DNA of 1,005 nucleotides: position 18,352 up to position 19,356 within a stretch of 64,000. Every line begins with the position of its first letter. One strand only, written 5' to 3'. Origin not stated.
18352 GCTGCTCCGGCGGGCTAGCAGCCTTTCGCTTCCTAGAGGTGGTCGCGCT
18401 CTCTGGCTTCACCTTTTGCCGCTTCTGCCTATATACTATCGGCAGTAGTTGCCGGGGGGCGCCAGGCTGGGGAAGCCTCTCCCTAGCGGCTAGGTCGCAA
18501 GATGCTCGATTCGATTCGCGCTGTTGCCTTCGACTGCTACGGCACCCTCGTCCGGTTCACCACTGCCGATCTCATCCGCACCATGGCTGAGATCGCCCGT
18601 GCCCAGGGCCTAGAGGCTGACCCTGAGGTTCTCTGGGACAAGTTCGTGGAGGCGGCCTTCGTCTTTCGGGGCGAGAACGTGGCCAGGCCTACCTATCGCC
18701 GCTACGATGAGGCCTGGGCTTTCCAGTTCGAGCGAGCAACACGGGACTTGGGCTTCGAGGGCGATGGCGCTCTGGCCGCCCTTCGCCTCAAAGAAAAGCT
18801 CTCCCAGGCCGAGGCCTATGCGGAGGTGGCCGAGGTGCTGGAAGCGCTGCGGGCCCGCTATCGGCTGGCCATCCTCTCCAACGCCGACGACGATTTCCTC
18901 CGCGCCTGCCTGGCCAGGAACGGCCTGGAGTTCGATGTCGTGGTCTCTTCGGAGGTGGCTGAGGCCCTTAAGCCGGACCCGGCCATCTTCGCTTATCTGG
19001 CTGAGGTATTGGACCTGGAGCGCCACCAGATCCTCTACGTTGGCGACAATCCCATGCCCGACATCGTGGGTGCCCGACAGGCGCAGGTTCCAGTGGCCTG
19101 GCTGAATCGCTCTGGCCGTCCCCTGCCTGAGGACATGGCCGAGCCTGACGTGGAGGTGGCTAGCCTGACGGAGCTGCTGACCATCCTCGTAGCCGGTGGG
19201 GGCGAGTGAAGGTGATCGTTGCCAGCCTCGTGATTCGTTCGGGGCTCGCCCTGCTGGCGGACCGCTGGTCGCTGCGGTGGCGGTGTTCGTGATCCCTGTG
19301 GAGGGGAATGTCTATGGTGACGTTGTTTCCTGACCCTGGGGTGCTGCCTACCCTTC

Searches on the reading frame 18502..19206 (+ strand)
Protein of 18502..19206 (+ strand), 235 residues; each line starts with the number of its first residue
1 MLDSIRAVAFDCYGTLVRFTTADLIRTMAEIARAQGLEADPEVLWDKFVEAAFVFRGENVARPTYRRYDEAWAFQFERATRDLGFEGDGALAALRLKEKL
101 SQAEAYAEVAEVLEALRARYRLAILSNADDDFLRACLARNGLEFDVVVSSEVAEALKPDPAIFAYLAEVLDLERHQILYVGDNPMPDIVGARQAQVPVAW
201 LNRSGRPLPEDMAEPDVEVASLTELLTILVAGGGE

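Call 16: find_encoding_contigs(protein=window:18502-19206:+, flank=10000, max_places=1)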
Protein window:18502-19206:+ (235 aa): 23 contigs read that carry it; 1 place shown.
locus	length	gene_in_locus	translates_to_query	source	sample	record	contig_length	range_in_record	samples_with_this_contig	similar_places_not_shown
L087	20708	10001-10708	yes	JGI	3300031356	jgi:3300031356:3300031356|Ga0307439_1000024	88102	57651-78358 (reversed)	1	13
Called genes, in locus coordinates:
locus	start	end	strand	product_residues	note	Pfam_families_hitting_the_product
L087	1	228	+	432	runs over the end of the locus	PF00083:Sugar_tr (faint), PF07690:MFS_1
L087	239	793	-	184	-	PF00156:Pribosyltran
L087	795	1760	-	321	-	PF10502:Peptidase_S26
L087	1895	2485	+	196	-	PF07638:Sigma70_ECF, PF04542:Sigma70_r2, PF08281:Sigma70_r4_2, PF04545:Sigma70_r4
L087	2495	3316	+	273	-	PF13490:zf-HC2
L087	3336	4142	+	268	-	PF04402:SIMPL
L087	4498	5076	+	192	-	PF06559:DCD_N, PF22569:DCD_C, PF22769:DCD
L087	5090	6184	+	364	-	PF00383:dCMP_cyt_deam_1, PF14437:MafB19-deam (weak), PF01872:RibD_C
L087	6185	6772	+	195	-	PF00677:Lum_binding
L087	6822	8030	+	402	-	PF00926:DHBP_synthase, PF00925:GTP_cyclohydro2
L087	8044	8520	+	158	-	PF00885:DMRL_synthase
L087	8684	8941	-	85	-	PF22042:EF-G_D2 (weak), PF03144:GTP_EFTU_D2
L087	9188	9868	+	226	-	PF00376:MerR (weak), PF12728:HTH_17, PF13411:MerR_1 (weak)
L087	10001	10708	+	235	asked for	PF00702:Hydrolase, PF13419:HAD_2, PF13242:Hydrolase_like (weak)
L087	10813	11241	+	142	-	-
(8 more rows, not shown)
